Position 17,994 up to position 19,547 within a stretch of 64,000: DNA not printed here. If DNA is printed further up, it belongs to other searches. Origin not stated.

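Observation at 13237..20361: Anhydro-MurNAc recycling operon built around an ABC importer and a SpoIID-like lytic enzyme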

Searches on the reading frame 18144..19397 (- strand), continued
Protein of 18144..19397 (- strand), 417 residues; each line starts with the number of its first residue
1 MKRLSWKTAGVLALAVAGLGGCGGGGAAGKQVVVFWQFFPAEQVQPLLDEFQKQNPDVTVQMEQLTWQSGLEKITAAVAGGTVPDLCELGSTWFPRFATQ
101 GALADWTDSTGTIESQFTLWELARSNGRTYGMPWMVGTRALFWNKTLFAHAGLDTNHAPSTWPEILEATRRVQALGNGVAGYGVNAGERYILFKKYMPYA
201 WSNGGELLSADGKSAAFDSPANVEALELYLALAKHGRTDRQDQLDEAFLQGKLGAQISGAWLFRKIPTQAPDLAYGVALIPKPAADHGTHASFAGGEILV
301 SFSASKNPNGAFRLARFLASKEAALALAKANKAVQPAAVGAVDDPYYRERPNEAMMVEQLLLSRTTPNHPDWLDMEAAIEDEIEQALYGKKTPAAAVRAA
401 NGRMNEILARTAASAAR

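Call 41: search_protein_families(library=pfam, proteins=[L079:25-807:+, L079:863-2074:+, L079:2065-2844:+, L079:6298-8661:+, L079:8658-9722:+, L079:9719-10354:+, L079:10358-12688:+], max_evalue=0.001)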
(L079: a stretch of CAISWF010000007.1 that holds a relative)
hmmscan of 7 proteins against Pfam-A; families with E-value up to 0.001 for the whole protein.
L079:25-807:+ (260 aa): 1 family
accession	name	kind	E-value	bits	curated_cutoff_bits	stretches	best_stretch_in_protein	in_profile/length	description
PF07589.16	PEP-CTERM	-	5.9e-05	23.4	20.7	1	236-258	1-24/24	PEP-CTERM motif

L079:863-2074:+ (403 aa): 2 families
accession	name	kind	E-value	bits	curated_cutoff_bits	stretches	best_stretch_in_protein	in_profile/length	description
PF01979.26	Amidohydro_1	-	9.4e-29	101.2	25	1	76-401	1-344/345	Amidohydrolase family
PF07969.17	Amidohydro_3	-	8.6e-17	62.2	29.7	2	349-389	407-447/472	Amidohydrolase family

L079:2065-2844:+ (259 aa): 1 family
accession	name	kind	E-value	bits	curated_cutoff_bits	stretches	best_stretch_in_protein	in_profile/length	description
PF01182.26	Glucosamine_iso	-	1.2e-19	71.6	27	1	12-225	10-218/225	Glucosamine-6-phosphate isomerases/6-phosphogluconolactonase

L079:6298-8661:+ (787 aa): 2 families
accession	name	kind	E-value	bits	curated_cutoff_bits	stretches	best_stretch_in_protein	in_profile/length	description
PF17167.11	Glyco_hydro_94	-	1.2e-103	347.6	27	1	297-709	1-420/420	Glycosyl hydrolase 94 superfamily, catalytic domain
PF06165.18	GH94_b-supersand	-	6.1e-72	242.5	23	1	21-267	1-251/251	Glycosyl hydrolase 94, supersandwich domain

L079:8658-9722:+ (354 aa): 3 families
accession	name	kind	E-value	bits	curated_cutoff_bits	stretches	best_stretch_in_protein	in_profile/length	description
PF00480.26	ROK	-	9.7e-23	81.5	22.9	2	83-247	2-156/294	ROK family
PF12802.13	MarR_2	-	3.4e-07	30.8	27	1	16-59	9-54/61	MarR family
PF01047.28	MarR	-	0.00017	21.8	24.6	1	17-57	8-48/59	MarR family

L079:9719-10354:+ (211 aa): 1 family
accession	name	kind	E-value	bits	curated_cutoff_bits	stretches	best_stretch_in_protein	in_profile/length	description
PF21582.3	CBM30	-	2.6e-07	31.2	27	1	116-176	76-135/170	Carbohydrate binding domain 30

L079:10358-12688:+ (776 aa): 4 families
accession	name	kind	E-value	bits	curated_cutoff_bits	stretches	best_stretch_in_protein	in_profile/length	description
PF06452.16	CBM9_1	-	1.2e-17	64.9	23.4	1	599-776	36-183/185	Carbohydrate family 9 binding domain-like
PF21582.3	CBM30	-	2.2e-06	28.2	27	1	152-223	75-145/170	Carbohydrate binding domain 30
PF03425.19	CBM_11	-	6.8e-05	23.4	27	1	76-217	14-140/182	Carbohydrate binding domain (family 11)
PF18078.7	Thioredoxin_11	-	0.0007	20.2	22.9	0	302-368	27-94/126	Thioredoxin-like SNTX domain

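Call 42: search_protein_families(library=ncbifam, proteins=[L051:3111-4364:+, L079:863-2074:+, L036:14418-15464:+, L042:9389-11179:+, L079:6298-8661:+, L079:2887-4083:+], max_evalue=0.00001)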
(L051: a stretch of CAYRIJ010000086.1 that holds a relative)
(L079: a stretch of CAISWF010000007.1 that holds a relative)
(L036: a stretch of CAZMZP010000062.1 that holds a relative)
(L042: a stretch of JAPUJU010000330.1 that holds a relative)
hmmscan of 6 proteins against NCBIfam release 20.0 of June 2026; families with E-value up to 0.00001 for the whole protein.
L051:3111-4364:+ (417 aa): 14 families
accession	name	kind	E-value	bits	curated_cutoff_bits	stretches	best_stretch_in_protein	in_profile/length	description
NF051886.1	XaaProDiPepCaul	equivalog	2.7e-126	421.8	500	1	13-410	2-398/398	Xaa-Pro dipeptidase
TIGR01224.1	hutI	equivalog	2.5e-13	49.6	298.15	1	213-387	194-353/377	imidazolonepropionase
NF006056.0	PRK08204.1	subfamily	4.3e-12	45.6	391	1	345-387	339-381/449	hypothetical protein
NF005557.0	PRK07228.1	equivalog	3.7e-09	35.8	522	0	347-389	336-378/445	5'-deoxyadenosine deaminase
NF011989.0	PRK15446.2-5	equivalog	2.5e-08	33.1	565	0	21-74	12-64/385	alpha-D-ribose 1-methylphosphonate 5-triphosphate diphosphatase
NF006549.0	PRK09045.1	equivalog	4.4e-08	32.2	540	1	351-386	344-379/444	TRZ/ATZ family hydrolase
NF004636.0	PRK05985.1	subfamily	4.5e-08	32.3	408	0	30-73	18-61/398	amidohydrolase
NF011986.0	PRK15446.2-2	equivalog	9.3e-08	31.3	465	1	21-74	11-65/406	alpha-D-ribose 1-methylphosphonate 5-triphosphate diphosphatase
NF006689.0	PRK09237.1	equivalog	3.4e-07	29.2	371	0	17-121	11-99/383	amidohydrolase/deacetylase family metallohydrolase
TIGR01178.1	ade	equivalog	6.5e-07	28.2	472.5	0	15-75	6-61/552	adenine deaminase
NF011990.0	PRK15446.2-6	subfamily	1.2e-06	27.5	233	0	351-389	329-367/390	alpha-D-ribose 1-methylphosphonate 5-triphosphate diphosphatase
NF006055.0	PRK08203.1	equivalog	1.3e-06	27.2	532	0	348-386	354-391/455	8-oxoguanine deaminase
NF006679.0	PRK09228.1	subfamily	2.9e-06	26.3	351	0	347-386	347-386/433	guanine deaminase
TIGR00221.1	nagA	equivalog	5.5e-06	25.6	225.65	0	343-388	323-369/380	N-acetylglucosamine-6-phosphate deacetylase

L079:863-2074:+ (403 aa): 57 families (the best 25 are shown)
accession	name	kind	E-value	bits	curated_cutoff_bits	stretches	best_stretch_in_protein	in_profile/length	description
TIGR00221.1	nagA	equivalog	5.5e-102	341.5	225.65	1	44-400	19-380/380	N-acetylglucosamine-6-phosphate deacetylase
NF008371.0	PRK11170.1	equivalog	3e-70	237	483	1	34-401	6-378/382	N-acetylglucosamine-6-phosphate deacetylase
NF006560.0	PRK09061.1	subfamily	1.9e-18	66.1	340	1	29-89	27-88/517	amidohydrolase family protein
NF006689.0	PRK09237.1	equivalog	5.2e-18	64.8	371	2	30-98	5-75/383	amidohydrolase/deacetylase family metallohydrolase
TIGR02318.1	phosphono_phnM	equivalog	1.2e-16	60.6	390.55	2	32-86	2-55/376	phosphonate metabolism protein PhnM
NF011990.0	PRK15446.2-6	subfamily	8.5e-16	57.6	233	2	340-401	317-381/390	alpha-D-ribose 1-methylphosphonate 5-triphosphate diphosphatase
NF006844.0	PRK09357.2-5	equivalog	2.3e-15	56.5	701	1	29-105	3-78/422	dihydroorotase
TIGR03178.1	allantoinase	equivalog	4.9e-15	55.3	357.85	2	30-87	2-59/441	allantoinase AllB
NF011987.0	PRK15446.2-3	subfamily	9.8e-15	54.2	253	1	343-400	321-381/395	alpha-D-ribose 1-methylphosphonate 5-triphosphate diphosphatase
NF004839.0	PRK06189.1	equivalog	1.8e-14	53.2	631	2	327-394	331-397/451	allantoinase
TIGR00857.1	pyrC_multi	subfamily_domain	5.8e-14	51.9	279.05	1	47-87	6-47/412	dihydroorotase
TIGR01178.1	ade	equivalog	2.7e-13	49.2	472.5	1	337-401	265-329/552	adenine deaminase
NF009941.0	PRK13404.1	subfamily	6.2e-13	48.2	647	1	346-391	362-407/478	dihydropyrimidinase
NF058538.1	ergo_util_ErtD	equivalog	7.4e-13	48.1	600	1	340-390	341-391/446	hydantoin-5-propionate amidohydrolase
TIGR01224.1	hutI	equivalog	1.1e-12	47.5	298.15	0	47-93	4-55/377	imidazolonepropionase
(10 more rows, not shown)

L036:14418-15464:+ (348 aa): 7 families
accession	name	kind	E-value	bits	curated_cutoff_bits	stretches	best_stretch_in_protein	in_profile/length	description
NF003740.0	PRK05337.1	equivalog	1.2e-60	205.5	207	1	27-319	5-296/340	beta-N-acetylhexosaminidase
NF052329.1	XyloArabinsidase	equivalog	6.9e-22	77.3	1050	1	60-345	68-344/750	beta-xylosidase/alpha-l-arabinosidase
NF052331.1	Bet13-16Glucosase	equivalog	1.1e-13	50.3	1330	1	122-345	115-333/750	exo-beta-d-1,3/1,6-glucosidase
NF011678.0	PRK15098.1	equivalog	3.2e-11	42.4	666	1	16-274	44-288/765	beta-glucosidase BglX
NF041776.1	xylosidase_Xyl3A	equivalog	5.2e-09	34.6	1250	1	130-345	109-321/846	xylan 1,4-beta-xylosidase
NF052330.1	BetGlucosiCelf0468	equivalog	2.5e-08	32.6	1300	1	99-342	53-277/817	beta-d-glucosidase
NF041579.1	betaxyl_Flavo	equivalog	6.3e-08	31.2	1350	1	103-278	85-261/716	beta-xylosidase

L042:9389-11179:+ (596 aa): 6 families
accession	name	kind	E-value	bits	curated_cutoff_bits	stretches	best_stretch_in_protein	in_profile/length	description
NF003740.0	PRK05337.1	equivalog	1e-57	195.8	207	1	25-307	6-280/340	beta-N-acetylhexosaminidase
NF052329.1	XyloArabinsidase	equivalog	1e-20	73.5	1050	1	52-306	62-306/750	beta-xylosidase/alpha-l-arabinosidase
NF052331.1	Bet13-16Glucosase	equivalog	3.9e-18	65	1330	1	100-306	95-296/750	exo-beta-d-1,3/1,6-glucosidase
NF052330.1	BetGlucosiCelf0468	equivalog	1e-14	53.8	1300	1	102-274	58-224/817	beta-d-glucosidase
NF011678.0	PRK15098.1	equivalog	1.2e-08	33.9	666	1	102-273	121-288/765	beta-glucosidase BglX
NF041579.1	betaxyl_Flavo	equivalog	2.2e-08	32.8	1350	1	98-274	82-258/716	beta-xylosidase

L079:6298-8661:+ (787 aa): 0 families

L079:2887-4083:+ (399 aa): 5 families
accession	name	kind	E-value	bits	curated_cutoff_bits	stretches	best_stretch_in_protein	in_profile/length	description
NF053763.1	ABCarbgalBndGanS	equivalog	1e-25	90.4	700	2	227-395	255-419/420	galactooligosaccharide ABC transporter substrate-binding protein GanS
NF008211.0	PRK10974.1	equivalog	1.1e-20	73.7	411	1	108-351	134-386/439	sn-glycerol-3-phosphate ABC transporter substrate-binding protein UgpB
NF007011.0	PRK09474.1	equivalog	1e-19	70.7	291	1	32-389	51-396/396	maltose/maltodextrin ABC transporter substrate-binding protein MalE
TIGR03850.1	bind_CPR_0540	equivalog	9.5e-10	37.6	299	1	25-324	48-366/437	carbohydrate ABC transporter substrate-binding protein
TIGR03851.1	chitin_NgcE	equivalog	1e-07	31.3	399.65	1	104-316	145-366/450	N-acetylglucosamine/diacetylchitobiose ABC transporter substrate-binding protein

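Call 43: fold_search(model_id=the predicted structure, library=pdb)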
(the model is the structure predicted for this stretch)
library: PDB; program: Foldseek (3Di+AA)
matches with E <= 10: 1631; with E <= 0.001: 1114
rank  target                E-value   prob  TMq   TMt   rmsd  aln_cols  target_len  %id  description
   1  5ci5_B                1.3e-29  1.00  0.76  0.81   3.7       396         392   27  Crystal Structure of an ABC transporter Solute Binding Protein from Thermotoga Lettingae TMO (Tlet_1705, TARGET EFI-51 (released 2015-07-22)
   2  9xf5_A                2.6e-28  1.00  0.77  0.84   3.2       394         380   25  Cycloisomaltooligosaccharide binding protein in complex with cycloisomaltooctaose (released 2026-03-25)
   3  9xfu_A                4.9e-28  1.00  0.71  0.76   4.6       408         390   24  Cycloisomaltooligosaccharide binding protein in complex with isomaltoheptaose (released 2026-03-25)
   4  5ci5_A                5.5e-28  1.00  0.76  0.80   3.7       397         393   27  Crystal Structure of an ABC transporter Solute Binding Protein from Thermotoga Lettingae TMO (Tlet_1705, TARGET EFI-51 (released 2015-07-22)
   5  7x0i_A                7.2e-28  1.00  0.81  0.82   2.9       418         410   26  Crystal structure of sugar binding protein CbpB from Clostridium thermocellum (released 2022-09-14)
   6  7x0k_B                8.1e-28  1.00  0.78  0.80   3.2       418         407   25  Crystal structure of sugar binding protein CbpB complexed wtih cellotriose from Clostridium thermocellum (released 2022-09-14)
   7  5f7v_A                8.5e-28  1.00  0.76  0.81   3.7       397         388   24  ABC substrate-binding protein Lmo0181 from Listeria monocytogenes in complex with cycloalternan (released 2016-09-07)
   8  4qsd_A                1.0e-27  1.00  0.75  0.81   3.6       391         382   26  Crystal structure of atu4361 sugar transporter from Agrobacterium Fabrum C58, target efi-510558, with bound sucrose (released 2014-08-06)
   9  3uor_A                1.1e-27  1.00  0.83  0.87   2.4       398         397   25  The structure of the sugar-binding protein MalE from the phytopathogen Xanthomonas citri (released 2011-12-14)
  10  4rjz                  1.3e-27  1.00  0.79  0.86   2.7       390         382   27  Crystal structure of ATU4361 sugar transporter from Agrobacterium fabrum C58, target EFI-510558, an open conformation (released 2014-11-05)
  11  7x0m_B                1.6e-27  1.00  0.80  0.82   2.9       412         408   26  Crystal structure of sugar binding protein CbpB complexed wtih cellopentaose from Clostridium thermocellum (released 2022-09-14)
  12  7x0l_A                1.6e-27  1.00  0.79  0.81   3.2       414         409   26  Crystal structure of sugar binding protein CbpB complexed wtih cellotetraose from Clostridium thermocellum (released 2022-09-14)
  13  5ysf_A                3.0e-27  1.00  0.78  0.84   3.2       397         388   23  Crystal structure of beta-1,2-glucooligosaccharide binding protein in complex with sophoropentaose (released 2018-05-02)
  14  4qrz_A                4.7e-27  1.00  0.75  0.81   3.5       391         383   26  Crystal structure of sugar transporter atu4361 from agrobacterium fabrum c58, target efi-510558, with bound maltotrios (released 2014-07-16)
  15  7x0j_B                6.2e-27  1.00  0.76  0.78   3.4       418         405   26  Crystal structure of sugar binding protein CbpB complexed wtih cellobiose from Clostridium thermocellum (released 2022-09-14)
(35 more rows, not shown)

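Call 49: find_homologous_proteins(query=L079:2887-4083:+, max_evalue=1e-30)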
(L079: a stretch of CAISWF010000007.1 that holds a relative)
Query L079:2887-4083:+ (399 aa): 438 proteins with E <= 1e-30 among 6170 candidates; the best 120 are listed.
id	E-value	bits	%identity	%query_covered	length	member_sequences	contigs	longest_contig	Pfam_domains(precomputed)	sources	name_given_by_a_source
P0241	3.7e-132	459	52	93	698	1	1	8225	PF13416.12,PF00528.28,PF01547.31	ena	-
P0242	4.3e-132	459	51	93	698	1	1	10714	PF13416.12,PF00528.28,PF01547.31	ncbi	-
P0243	1.5e-128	447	50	89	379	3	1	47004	PF13416.12,PF01547.31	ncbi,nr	ncbi:MAG: extracellular solute-binding protein [Candidatus Omnitrophica bacterium]|nr:extracellular 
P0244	4.1e-122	426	46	97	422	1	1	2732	PF13416.12,PF01547.31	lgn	-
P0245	2.4e-119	417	48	97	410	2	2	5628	PF13416.12,PF01547.31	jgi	-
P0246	4.5e-118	413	47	98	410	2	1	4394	PF13416.12,PF01547.31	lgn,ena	-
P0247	7.1e-118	412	47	97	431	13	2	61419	PF13416.12,PF01547.31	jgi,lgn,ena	-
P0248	8.3e-118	412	47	97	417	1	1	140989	PF13416.12,PF01547.31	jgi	jgi:multiple sugar transport system substrate-binding protein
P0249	1.2e-115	405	51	82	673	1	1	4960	PF13416.12,PF00528.28,PF01547.31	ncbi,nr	ncbi:MAG: extracellular solute-binding protein, partial [Candidatus Omnitrophica bacterium]|nr:extra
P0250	4.4e-114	400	45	97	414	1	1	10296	PF13416.12,PF01547.31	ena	-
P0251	4.9e-114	400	46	94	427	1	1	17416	PF13416.12,PF01547.31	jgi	jgi:multiple sugar transport system substrate-binding protein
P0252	5.2e-113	396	45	99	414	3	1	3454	PF13416.12,PF01547.31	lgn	-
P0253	5.5e-113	396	46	97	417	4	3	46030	PF13416.12,PF01547.31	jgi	jgi:multiple sugar transport system substrate-binding protein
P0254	8.6e-113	395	46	97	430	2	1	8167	PF13416.12,PF01547.31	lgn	-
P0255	1.3e-112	395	44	98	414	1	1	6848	PF13416.12,PF01547.31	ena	-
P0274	6.9e-106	373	44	97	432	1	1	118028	PF13416.12,PF01547.31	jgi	-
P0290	8.8e-102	359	45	94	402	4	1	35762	PF13416.12,PF01547.31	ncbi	-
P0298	1.3e-100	355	42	98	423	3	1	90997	PF13416.12,PF01547.31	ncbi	-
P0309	5.4e-99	350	42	98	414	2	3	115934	PF13416.12,PF01547.31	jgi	jgi:multiple sugar transport system substrate-binding protein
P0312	2.1e-98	348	43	94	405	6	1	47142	PF13416.12,PF01547.31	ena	-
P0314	2.4e-98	348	42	96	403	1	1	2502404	PF13416.12,PF01547.31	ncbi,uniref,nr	ncbi:sugar ABC transporter substrate-binding protein [Tepiditoga spiralis]|uniref:Sugar ABC transpor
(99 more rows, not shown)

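Call 51: find_encoding_contigs(protein=P0309, flank=9000, max_places=1)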
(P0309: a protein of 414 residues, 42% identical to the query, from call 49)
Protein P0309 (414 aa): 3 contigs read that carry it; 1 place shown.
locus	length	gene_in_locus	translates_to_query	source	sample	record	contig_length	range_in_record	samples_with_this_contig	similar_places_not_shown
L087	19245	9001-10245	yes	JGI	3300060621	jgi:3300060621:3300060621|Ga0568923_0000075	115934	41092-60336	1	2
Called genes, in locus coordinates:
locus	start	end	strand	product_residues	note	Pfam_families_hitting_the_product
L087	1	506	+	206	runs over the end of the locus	PF01914:MarC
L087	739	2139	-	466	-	PF00675:Peptidase_M16, PF05193:Peptidase_M16_C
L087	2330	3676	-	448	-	PF00675:Peptidase_M16, PF05193:Peptidase_M16_C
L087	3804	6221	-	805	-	PF01972:SDH_protease (faint), PF25145:NfeD1b_N (faint), PF01343:Peptidase_S49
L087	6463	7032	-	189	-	PF09335:VTT_dom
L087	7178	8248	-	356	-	PF02163:Peptidase_M50, PF00571:CBS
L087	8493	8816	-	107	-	-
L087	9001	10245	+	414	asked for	PF01547:SBP_bac_1, PF13416:SBP_bac_8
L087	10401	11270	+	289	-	PF00528:BPD_transp_1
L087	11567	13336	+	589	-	PF00654:Voltage_CLC, PF00571:CBS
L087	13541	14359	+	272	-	PF00528:BPD_transp_1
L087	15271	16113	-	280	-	PF23023:Anti-Pycsar_Apyc1 (weak), PF00753:Lactamase_B, PF12706:Lactamase_B_2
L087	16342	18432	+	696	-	PF09134:Invasin_D3 (weak), PF02369:Big_1, PF18565:Glyco_hydro2_C5 (faint), PF02369:Big_1 (weak), PF09134:Invasin_D3 (weak)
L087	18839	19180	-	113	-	-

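Call 52: find_encoding_contigs(protein=P0274, flank=9000, max_places=1)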
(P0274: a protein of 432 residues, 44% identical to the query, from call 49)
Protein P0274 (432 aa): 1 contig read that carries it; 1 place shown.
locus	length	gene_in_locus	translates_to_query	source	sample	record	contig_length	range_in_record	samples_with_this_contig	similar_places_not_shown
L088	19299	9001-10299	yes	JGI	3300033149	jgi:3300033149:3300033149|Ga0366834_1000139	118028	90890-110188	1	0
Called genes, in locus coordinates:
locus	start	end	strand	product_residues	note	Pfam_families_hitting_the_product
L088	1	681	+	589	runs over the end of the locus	PF01590:GAF (weak), PF13185:GAF_2 (weak), PF13492:GAF_3, PF00989:PAS (weak), PF08448:PAS_4 (weak), PF00512:HisKA, PF02518:HATPase_c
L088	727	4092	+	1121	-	PF00069:Pkinase, PF01636:APH (faint), PF03109:ABC1 (weak), PF07714:PK_Tyr_Ser-Thr, PF00515:TPR_1 (faint), PF13428:TPR_14 (faint), PF13191:AAA_16, PF13424:TPR_12, +7 more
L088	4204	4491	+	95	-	PF07719:TPR_2 (weak), PF13428:TPR_14 (weak)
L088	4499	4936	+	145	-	PF16697:Yop-YscD_cpl, PF00498:FHA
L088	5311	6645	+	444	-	PF00675:Peptidase_M16, PF05193:Peptidase_M16_C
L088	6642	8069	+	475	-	PF00675:Peptidase_M16, PF05193:Peptidase_M16_C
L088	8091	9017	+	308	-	PF22645:GKRP_SIS_N, PF01380:SIS (faint)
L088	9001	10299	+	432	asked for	PF01547:SBP_bac_1, PF13416:SBP_bac_8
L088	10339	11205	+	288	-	PF00528:BPD_transp_1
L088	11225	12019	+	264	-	PF00528:BPD_transp_1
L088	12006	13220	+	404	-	PF03702:AnmK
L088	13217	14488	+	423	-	PF08486:SpoIID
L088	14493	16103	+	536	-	PF00933:Glyco_hydro_3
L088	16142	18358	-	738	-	PF13549:ATP-grasp_5, PF13380:CoA_binding_2, PF13607:Succ_CoA_lig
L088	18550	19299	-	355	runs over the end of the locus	-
